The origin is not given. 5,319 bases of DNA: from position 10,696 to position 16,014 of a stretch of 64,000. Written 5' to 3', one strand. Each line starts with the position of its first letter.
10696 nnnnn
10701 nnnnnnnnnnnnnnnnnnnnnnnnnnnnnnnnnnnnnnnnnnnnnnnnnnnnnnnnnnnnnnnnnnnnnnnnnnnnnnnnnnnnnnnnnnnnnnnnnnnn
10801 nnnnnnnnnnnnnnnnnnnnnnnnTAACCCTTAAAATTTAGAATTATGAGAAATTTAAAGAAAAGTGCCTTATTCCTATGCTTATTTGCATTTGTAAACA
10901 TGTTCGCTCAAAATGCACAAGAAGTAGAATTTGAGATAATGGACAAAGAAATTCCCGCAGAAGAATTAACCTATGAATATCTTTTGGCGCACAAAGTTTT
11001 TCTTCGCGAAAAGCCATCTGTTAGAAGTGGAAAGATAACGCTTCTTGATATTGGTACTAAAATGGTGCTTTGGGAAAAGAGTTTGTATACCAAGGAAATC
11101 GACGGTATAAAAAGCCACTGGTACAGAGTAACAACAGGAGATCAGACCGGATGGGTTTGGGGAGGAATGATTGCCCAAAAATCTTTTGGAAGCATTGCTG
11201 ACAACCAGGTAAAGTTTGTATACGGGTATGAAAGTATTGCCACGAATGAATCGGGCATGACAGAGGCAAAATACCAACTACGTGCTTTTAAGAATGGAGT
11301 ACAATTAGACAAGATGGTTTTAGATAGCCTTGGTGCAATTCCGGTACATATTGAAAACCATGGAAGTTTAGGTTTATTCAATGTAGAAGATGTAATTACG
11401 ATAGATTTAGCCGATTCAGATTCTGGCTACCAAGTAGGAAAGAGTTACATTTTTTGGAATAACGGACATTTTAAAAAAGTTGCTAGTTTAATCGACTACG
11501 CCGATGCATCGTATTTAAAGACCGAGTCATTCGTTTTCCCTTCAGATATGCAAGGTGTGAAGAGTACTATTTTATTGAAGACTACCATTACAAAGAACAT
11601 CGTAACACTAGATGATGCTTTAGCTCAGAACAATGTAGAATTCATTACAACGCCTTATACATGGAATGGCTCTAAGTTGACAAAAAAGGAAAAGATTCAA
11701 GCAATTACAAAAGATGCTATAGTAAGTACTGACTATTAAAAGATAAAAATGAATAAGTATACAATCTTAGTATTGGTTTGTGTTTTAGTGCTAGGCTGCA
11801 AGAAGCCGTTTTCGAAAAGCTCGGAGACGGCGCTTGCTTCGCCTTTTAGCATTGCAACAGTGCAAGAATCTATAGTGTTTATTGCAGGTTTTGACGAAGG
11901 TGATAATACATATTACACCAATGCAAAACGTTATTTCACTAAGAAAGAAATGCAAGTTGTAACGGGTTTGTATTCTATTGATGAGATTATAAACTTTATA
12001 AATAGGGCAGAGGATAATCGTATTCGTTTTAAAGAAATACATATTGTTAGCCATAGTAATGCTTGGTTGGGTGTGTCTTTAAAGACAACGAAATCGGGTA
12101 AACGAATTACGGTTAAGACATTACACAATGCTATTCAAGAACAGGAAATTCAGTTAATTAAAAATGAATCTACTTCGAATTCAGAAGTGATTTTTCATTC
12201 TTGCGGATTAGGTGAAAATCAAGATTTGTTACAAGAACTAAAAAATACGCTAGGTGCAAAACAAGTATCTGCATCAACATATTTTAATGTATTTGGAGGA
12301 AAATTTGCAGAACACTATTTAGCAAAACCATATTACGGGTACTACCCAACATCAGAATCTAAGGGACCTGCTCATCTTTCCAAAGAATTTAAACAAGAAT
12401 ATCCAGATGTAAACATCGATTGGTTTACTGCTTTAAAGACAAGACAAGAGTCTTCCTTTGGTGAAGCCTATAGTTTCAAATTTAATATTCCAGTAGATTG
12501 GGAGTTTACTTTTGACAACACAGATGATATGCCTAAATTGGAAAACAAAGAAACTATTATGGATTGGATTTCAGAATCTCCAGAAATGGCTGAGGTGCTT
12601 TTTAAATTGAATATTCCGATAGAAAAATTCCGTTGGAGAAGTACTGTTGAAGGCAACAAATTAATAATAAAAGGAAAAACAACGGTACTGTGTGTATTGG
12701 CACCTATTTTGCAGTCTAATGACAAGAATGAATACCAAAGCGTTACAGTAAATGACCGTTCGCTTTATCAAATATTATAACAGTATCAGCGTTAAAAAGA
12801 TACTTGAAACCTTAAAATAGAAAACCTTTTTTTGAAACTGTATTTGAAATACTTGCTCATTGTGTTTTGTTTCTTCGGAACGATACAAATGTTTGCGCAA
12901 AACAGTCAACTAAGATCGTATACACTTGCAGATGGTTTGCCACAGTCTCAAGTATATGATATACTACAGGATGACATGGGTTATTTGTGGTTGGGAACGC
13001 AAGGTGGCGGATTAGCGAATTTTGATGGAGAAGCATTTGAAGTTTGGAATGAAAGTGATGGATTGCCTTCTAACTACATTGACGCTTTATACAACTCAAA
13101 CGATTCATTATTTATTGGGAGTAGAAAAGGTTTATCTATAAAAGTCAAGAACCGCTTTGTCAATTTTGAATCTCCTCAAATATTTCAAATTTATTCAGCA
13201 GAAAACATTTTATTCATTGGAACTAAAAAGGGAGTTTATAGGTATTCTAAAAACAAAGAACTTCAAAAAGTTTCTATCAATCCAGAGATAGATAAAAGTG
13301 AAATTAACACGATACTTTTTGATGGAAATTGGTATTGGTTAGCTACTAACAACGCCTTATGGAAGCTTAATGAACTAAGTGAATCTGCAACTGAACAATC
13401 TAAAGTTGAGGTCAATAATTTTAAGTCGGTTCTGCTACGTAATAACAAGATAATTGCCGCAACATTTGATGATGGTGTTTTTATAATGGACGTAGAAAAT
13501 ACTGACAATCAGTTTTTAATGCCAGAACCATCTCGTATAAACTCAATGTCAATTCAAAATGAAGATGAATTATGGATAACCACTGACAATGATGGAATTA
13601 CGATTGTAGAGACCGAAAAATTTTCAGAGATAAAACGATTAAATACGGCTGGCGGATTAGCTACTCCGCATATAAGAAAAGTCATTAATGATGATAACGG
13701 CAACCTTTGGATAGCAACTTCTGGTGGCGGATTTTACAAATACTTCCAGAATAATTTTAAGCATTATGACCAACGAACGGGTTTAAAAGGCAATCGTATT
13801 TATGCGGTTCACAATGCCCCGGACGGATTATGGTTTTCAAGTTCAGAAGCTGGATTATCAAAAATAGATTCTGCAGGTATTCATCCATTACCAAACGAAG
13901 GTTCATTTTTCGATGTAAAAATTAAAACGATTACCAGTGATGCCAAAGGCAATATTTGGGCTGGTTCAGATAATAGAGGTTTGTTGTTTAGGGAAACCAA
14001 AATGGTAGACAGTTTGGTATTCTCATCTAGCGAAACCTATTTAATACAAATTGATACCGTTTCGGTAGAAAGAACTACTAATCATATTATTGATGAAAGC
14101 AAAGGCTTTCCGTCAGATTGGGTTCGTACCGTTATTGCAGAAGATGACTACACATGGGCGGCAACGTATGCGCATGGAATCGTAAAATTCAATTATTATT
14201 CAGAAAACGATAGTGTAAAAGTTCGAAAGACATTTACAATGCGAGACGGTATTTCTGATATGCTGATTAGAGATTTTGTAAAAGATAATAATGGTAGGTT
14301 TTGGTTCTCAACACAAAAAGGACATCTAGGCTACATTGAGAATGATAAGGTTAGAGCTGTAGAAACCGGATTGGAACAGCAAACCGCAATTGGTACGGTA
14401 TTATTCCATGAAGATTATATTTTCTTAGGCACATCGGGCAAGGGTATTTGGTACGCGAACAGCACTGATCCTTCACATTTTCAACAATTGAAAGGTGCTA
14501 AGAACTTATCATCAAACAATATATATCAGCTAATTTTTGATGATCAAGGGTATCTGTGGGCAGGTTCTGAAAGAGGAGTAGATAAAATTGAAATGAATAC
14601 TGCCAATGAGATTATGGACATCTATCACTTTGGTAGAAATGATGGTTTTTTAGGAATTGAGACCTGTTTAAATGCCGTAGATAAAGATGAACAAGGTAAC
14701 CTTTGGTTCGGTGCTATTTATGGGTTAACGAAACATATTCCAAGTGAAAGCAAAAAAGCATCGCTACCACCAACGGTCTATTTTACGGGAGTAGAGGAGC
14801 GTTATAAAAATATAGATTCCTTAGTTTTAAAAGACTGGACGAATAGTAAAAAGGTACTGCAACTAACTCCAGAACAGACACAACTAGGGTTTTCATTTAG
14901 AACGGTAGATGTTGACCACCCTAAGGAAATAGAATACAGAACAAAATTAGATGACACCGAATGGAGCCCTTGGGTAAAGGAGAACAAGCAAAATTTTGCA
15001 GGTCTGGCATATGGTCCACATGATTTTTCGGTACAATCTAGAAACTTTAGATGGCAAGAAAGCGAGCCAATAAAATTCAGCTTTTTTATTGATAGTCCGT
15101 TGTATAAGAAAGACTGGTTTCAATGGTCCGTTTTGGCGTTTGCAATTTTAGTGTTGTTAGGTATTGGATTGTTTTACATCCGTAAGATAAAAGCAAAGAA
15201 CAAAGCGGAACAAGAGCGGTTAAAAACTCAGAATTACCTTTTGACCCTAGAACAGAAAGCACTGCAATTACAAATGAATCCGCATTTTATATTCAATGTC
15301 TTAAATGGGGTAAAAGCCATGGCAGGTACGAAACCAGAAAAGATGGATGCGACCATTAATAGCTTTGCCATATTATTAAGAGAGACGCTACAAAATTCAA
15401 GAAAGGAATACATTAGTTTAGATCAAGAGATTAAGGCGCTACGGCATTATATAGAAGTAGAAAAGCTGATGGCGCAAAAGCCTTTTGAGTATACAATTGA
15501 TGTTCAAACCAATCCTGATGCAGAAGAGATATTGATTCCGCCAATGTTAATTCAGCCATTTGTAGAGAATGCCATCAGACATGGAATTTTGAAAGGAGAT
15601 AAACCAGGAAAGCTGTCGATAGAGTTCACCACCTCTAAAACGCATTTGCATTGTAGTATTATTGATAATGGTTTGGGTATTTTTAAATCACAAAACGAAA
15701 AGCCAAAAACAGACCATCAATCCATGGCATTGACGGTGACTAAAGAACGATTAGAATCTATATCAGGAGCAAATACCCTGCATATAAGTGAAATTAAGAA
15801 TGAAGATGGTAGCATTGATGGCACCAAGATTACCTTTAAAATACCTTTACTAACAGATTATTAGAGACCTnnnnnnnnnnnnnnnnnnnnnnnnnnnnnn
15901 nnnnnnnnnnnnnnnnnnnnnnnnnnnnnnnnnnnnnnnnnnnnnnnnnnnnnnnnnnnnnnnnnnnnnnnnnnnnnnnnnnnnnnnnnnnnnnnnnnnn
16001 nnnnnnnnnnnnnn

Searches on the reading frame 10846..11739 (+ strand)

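Call 48: search_protein_families(library=pfam, proteins=[window:10846-11739:+])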
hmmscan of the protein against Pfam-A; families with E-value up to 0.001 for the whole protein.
window:10846-11739:+ (297 aa): 1 family
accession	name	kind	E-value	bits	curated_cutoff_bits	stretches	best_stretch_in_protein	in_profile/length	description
PF08239.17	SH3_3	-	3.9e-06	27.4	27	1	51-108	3-52/54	Bacterial SH3 domain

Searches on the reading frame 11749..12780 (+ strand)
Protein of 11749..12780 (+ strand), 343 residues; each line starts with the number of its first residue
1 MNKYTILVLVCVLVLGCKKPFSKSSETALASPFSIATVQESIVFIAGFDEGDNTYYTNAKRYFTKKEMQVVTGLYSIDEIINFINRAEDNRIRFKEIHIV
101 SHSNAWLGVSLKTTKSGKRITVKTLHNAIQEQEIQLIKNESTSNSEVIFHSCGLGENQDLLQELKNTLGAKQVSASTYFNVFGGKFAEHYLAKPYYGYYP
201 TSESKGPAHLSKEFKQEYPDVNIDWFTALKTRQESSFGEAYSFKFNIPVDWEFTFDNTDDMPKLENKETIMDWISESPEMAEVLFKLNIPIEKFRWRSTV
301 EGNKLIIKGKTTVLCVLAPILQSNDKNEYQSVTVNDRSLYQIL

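Call 94: search_protein_families(library=pfam, proteins=[window:11749-12780:+], max_evalue=0.001)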
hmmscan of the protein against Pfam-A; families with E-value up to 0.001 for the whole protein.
window:11749-12780:+ (343 aa): 1 family
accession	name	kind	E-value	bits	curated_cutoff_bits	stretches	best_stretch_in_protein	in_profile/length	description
PF14252.11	DUF4347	-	8.4e-05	22.8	24.6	1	78-177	31-125/164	Domain of unknown function (DUF4347)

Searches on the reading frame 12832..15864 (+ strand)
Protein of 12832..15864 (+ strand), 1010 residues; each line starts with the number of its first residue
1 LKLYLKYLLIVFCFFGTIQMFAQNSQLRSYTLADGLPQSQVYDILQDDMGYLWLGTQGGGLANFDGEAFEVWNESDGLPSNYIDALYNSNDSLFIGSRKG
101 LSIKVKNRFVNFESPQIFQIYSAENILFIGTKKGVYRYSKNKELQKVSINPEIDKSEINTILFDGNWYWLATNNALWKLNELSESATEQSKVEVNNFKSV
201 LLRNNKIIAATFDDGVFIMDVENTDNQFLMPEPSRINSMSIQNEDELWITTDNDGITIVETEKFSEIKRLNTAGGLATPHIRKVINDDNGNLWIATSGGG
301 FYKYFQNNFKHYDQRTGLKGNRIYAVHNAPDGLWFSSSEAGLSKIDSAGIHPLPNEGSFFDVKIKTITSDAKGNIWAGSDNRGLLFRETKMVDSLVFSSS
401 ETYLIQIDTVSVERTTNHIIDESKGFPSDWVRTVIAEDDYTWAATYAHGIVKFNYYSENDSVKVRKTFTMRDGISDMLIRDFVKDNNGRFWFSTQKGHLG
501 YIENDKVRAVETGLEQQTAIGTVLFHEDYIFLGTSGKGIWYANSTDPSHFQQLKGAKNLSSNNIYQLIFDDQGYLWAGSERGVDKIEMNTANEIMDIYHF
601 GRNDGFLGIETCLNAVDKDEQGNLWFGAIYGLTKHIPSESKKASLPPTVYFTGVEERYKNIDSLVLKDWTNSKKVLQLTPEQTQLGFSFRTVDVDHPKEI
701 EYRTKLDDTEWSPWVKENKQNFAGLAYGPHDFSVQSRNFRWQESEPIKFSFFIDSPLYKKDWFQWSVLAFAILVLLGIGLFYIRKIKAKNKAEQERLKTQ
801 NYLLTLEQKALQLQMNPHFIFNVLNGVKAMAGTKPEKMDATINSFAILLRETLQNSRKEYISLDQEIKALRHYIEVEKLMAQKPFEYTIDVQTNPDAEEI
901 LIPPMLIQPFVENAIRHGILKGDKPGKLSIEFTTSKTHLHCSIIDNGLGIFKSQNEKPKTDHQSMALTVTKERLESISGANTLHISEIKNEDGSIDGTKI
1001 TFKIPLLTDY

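Call 94: search_protein_families(library=pfam, proteins=[window:12832-15864:+], max_evalue=0.001)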
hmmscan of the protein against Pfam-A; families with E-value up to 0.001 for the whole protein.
window:12832-15864:+ (1010 aa): 3 families
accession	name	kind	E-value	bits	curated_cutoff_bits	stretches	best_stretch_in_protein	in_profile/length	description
PF07494.17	Reg_prop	-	5.6e-28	93.8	20.4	0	35-57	1-23/24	Two component regulator propeller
PF06580.19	His_kinase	-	7.8e-20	71.4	25.2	1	807-882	2-78/81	Histidine kinase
PF02518.31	HATPase_c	-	1.8e-06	28.8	26.4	1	906-1006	9-109/111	Histidine kinase-, DNA gyrase B-, and HSP90-like ATPase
